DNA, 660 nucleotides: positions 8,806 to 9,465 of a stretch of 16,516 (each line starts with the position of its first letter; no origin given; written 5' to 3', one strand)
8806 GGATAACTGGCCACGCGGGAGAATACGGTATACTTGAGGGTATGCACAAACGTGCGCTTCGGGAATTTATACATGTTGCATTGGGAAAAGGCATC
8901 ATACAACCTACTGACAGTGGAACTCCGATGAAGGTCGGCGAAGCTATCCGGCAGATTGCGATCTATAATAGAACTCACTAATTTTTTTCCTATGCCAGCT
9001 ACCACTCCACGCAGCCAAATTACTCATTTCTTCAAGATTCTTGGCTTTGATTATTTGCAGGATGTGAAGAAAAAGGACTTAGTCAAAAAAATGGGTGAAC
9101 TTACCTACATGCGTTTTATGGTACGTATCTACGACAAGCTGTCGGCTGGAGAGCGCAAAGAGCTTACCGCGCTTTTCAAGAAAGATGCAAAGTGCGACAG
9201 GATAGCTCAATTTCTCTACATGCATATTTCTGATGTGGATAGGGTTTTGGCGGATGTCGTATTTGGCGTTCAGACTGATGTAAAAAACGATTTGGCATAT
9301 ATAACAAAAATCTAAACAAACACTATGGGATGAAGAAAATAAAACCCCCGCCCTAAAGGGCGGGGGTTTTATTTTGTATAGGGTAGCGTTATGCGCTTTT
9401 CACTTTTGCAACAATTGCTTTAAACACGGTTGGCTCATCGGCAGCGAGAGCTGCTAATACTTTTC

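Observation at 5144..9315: Three-gene locus: small ORF, 1162-aa protein with Gly-zipper membrane hairpins, small ORF. Candidate undescribed system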

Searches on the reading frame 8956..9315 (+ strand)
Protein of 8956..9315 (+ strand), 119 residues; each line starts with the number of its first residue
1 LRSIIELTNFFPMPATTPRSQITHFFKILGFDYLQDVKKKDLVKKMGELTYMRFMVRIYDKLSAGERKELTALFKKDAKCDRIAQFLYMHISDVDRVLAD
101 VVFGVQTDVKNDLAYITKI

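Call 8: search_protein_families(library=pfam, proteins=[window:8956-9315:+], max_evalue=1)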
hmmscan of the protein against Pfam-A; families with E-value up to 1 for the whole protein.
window:8956-9315:+ (119 aa): 3 families
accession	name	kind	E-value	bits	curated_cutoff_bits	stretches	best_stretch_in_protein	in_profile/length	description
PF22718.1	SNaCT13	-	0.06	14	27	1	42-95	24-77/158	Short NACHT-associated C-Terminal domain, family 13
PF04539.22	Sigma70_r3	-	0.16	12.5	25.3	1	67-100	10-43/78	Sigma-70 region 3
PF07110.17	EthD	-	0.18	13.4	22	1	46-103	25-81/96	EthD domain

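Call 16: search_protein_families(library=phrogs, proteins=[window:8956-9315:+], max_evalue=0.1)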
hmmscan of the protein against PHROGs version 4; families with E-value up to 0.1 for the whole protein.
window:8956-9315:+ (119 aa): 1 family
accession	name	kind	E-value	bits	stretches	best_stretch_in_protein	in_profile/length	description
phrog_23338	-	unknown function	0.021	15.7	1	67-110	57-100/200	-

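Call 17: search_protein_families(library=ncbifam, proteins=[window:8956-9315:+], max_evalue=0.1)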
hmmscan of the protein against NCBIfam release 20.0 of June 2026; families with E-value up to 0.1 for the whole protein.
window:8956-9315:+ (119 aa): 1 family
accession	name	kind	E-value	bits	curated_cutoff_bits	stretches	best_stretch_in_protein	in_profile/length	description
NF033676.2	Lacb_SerRich_Nt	equivalog_domain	0.074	13.3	45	0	20-44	24-48/80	serine-rich glycoprotein adhesin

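Call 47: search_protein_families(library=pfam, proteins=[window:8992-9312:+], max_evalue=10)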
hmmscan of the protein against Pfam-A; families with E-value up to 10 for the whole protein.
window:8992-9312:+ (107 aa): 3 families
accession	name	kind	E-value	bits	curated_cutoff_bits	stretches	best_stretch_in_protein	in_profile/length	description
PF22718.1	SNaCT13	-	0.046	14.4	27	1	30-83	24-77/158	Short NACHT-associated C-Terminal domain, family 13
PF04539.22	Sigma70_r3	-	0.13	12.8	25.3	1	55-88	10-43/78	Sigma-70 region 3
PF07110.17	EthD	-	0.15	13.7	22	1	34-92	25-82/96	EthD domain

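Call 93: search_protein_families(library=padloc, proteins=[window:8992-9312:+], max_evalue=0.1)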
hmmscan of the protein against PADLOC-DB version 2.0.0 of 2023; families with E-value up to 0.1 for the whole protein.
window:8992-9312:+ (107 aa): 0 families

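Call 101: search_solved_structures(query=A10, max_evalue=10)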
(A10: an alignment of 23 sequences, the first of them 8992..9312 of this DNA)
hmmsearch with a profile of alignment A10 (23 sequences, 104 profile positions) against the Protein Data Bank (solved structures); distinct sequences matched with E-value up to 10: 56.
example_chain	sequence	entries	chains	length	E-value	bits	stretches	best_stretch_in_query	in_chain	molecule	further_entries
5h7b_A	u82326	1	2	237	1.7e-06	31.3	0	3-33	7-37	Immunoglobulin G-binding protein A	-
5h7a_C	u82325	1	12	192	1.5e-05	28.2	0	3-33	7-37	Immunoglobulin G-binding protein A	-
5h79_D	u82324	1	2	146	0.00011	25.5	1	2-33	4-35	Immunoglobulin G-binding protein A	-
8vd6_A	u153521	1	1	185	0.0069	19.7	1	49-98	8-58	CAP REPEAT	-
8e2b_A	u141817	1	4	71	0.018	18.3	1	47-102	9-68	Cell cycle protein GpsB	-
8e2c_A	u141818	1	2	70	0.018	18.3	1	47-102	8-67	Cell cycle protein GpsB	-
9pv2_A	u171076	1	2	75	0.022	18.1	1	47-102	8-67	Cell cycle protein GpsB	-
4ug3_A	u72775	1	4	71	0.036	17.4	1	52-103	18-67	CELL CYCLE PROTEIN GPSB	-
7c7y_A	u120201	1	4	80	0.041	17.2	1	26-74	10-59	Uncharacterized protein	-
9qu4_A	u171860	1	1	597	0.046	17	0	5-40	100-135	Immunoglobulin G-binding protein A,Choline/ethanolamine transporter FLVCR2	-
6gpz_B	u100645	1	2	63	0.05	16.9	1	52-102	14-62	Cell cycle protein GpsB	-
4ug1_A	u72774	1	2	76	0.054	16.8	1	53-102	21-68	CELL CYCLE PROTEIN GPSB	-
6gp7_B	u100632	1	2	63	0.065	16.5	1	52-102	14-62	Cell cycle protein GpsB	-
4gwp_C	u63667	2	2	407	0.077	16.3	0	3-57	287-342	Mediator of RNA polymerase II transcription subunit 8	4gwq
6gqa_A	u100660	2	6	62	0.16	15.3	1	63-102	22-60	Cell cycle protein GpsB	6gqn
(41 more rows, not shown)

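Call 103: search_protein_families(library=pfam, alignment_id=A10, max_evalue=0.01)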
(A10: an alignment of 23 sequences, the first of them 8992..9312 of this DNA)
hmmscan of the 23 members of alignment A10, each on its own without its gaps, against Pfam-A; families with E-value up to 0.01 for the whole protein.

A. member 1, window:8992-9312:+ (107 aa): 0 families

B. families by the number of members that match (of 23 scanned): 8 families
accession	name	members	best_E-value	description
PF18908.5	DUF5663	20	4.7e-12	Protein of unknown function (DUF5663)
PF19121.6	DUF5805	2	0.0033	Family of unknown function (DUF5805)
PF19991.5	HMA_2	1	0.00038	Heavy metal associated domain 2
PF06746.16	DUF1216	1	0.00098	Protein of unknown function (DUF1216)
PF19788.4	DUF6272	1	0.0043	Family of unknown function (DUF6272)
PF02758.22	PYRIN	1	0.0071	PAAD/DAPIN/Pyrin domain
PF03836.20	RasGAP_C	1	0.0076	RasGAP C-terminus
PF01610.23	DDE_Tnp_ISL3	1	0.0079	Transposase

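Call 113: search_solved_structures(query=A10, max_evalue=0.05, show_alignments=5)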
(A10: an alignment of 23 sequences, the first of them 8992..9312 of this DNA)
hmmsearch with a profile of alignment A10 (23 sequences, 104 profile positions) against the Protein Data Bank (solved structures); distinct sequences matched with E-value up to 0.05: 11.
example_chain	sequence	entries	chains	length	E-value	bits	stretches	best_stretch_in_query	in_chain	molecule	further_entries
5h7b_A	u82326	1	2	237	1.7e-06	31.3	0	3-33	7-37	Immunoglobulin G-binding protein A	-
5h7a_C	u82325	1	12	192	1.5e-05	28.2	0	3-33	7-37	Immunoglobulin G-binding protein A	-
5h79_D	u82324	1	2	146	0.00011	25.5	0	2-33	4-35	Immunoglobulin G-binding protein A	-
8vd6_A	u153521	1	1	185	0.0069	19.7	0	49-98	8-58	CAP REPEAT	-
8e2b_A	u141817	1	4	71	0.018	18.3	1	47-102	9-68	Cell cycle protein GpsB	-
8e2c_A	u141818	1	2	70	0.018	18.3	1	47-102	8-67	Cell cycle protein GpsB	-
9pv2_A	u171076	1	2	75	0.022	18.1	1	47-102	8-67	Cell cycle protein GpsB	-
4ug3_A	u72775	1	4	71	0.036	17.4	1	52-103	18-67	CELL CYCLE PROTEIN GPSB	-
7c7y_A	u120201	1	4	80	0.041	17.2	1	26-74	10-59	Uncharacterized protein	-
9qu4_A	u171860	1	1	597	0.046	17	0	5-40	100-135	Immunoglobulin G-binding protein A,Choline/ethanolamine transporter FLVCR2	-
6gpz_B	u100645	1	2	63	0.05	16.9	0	52-102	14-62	Cell cycle protein GpsB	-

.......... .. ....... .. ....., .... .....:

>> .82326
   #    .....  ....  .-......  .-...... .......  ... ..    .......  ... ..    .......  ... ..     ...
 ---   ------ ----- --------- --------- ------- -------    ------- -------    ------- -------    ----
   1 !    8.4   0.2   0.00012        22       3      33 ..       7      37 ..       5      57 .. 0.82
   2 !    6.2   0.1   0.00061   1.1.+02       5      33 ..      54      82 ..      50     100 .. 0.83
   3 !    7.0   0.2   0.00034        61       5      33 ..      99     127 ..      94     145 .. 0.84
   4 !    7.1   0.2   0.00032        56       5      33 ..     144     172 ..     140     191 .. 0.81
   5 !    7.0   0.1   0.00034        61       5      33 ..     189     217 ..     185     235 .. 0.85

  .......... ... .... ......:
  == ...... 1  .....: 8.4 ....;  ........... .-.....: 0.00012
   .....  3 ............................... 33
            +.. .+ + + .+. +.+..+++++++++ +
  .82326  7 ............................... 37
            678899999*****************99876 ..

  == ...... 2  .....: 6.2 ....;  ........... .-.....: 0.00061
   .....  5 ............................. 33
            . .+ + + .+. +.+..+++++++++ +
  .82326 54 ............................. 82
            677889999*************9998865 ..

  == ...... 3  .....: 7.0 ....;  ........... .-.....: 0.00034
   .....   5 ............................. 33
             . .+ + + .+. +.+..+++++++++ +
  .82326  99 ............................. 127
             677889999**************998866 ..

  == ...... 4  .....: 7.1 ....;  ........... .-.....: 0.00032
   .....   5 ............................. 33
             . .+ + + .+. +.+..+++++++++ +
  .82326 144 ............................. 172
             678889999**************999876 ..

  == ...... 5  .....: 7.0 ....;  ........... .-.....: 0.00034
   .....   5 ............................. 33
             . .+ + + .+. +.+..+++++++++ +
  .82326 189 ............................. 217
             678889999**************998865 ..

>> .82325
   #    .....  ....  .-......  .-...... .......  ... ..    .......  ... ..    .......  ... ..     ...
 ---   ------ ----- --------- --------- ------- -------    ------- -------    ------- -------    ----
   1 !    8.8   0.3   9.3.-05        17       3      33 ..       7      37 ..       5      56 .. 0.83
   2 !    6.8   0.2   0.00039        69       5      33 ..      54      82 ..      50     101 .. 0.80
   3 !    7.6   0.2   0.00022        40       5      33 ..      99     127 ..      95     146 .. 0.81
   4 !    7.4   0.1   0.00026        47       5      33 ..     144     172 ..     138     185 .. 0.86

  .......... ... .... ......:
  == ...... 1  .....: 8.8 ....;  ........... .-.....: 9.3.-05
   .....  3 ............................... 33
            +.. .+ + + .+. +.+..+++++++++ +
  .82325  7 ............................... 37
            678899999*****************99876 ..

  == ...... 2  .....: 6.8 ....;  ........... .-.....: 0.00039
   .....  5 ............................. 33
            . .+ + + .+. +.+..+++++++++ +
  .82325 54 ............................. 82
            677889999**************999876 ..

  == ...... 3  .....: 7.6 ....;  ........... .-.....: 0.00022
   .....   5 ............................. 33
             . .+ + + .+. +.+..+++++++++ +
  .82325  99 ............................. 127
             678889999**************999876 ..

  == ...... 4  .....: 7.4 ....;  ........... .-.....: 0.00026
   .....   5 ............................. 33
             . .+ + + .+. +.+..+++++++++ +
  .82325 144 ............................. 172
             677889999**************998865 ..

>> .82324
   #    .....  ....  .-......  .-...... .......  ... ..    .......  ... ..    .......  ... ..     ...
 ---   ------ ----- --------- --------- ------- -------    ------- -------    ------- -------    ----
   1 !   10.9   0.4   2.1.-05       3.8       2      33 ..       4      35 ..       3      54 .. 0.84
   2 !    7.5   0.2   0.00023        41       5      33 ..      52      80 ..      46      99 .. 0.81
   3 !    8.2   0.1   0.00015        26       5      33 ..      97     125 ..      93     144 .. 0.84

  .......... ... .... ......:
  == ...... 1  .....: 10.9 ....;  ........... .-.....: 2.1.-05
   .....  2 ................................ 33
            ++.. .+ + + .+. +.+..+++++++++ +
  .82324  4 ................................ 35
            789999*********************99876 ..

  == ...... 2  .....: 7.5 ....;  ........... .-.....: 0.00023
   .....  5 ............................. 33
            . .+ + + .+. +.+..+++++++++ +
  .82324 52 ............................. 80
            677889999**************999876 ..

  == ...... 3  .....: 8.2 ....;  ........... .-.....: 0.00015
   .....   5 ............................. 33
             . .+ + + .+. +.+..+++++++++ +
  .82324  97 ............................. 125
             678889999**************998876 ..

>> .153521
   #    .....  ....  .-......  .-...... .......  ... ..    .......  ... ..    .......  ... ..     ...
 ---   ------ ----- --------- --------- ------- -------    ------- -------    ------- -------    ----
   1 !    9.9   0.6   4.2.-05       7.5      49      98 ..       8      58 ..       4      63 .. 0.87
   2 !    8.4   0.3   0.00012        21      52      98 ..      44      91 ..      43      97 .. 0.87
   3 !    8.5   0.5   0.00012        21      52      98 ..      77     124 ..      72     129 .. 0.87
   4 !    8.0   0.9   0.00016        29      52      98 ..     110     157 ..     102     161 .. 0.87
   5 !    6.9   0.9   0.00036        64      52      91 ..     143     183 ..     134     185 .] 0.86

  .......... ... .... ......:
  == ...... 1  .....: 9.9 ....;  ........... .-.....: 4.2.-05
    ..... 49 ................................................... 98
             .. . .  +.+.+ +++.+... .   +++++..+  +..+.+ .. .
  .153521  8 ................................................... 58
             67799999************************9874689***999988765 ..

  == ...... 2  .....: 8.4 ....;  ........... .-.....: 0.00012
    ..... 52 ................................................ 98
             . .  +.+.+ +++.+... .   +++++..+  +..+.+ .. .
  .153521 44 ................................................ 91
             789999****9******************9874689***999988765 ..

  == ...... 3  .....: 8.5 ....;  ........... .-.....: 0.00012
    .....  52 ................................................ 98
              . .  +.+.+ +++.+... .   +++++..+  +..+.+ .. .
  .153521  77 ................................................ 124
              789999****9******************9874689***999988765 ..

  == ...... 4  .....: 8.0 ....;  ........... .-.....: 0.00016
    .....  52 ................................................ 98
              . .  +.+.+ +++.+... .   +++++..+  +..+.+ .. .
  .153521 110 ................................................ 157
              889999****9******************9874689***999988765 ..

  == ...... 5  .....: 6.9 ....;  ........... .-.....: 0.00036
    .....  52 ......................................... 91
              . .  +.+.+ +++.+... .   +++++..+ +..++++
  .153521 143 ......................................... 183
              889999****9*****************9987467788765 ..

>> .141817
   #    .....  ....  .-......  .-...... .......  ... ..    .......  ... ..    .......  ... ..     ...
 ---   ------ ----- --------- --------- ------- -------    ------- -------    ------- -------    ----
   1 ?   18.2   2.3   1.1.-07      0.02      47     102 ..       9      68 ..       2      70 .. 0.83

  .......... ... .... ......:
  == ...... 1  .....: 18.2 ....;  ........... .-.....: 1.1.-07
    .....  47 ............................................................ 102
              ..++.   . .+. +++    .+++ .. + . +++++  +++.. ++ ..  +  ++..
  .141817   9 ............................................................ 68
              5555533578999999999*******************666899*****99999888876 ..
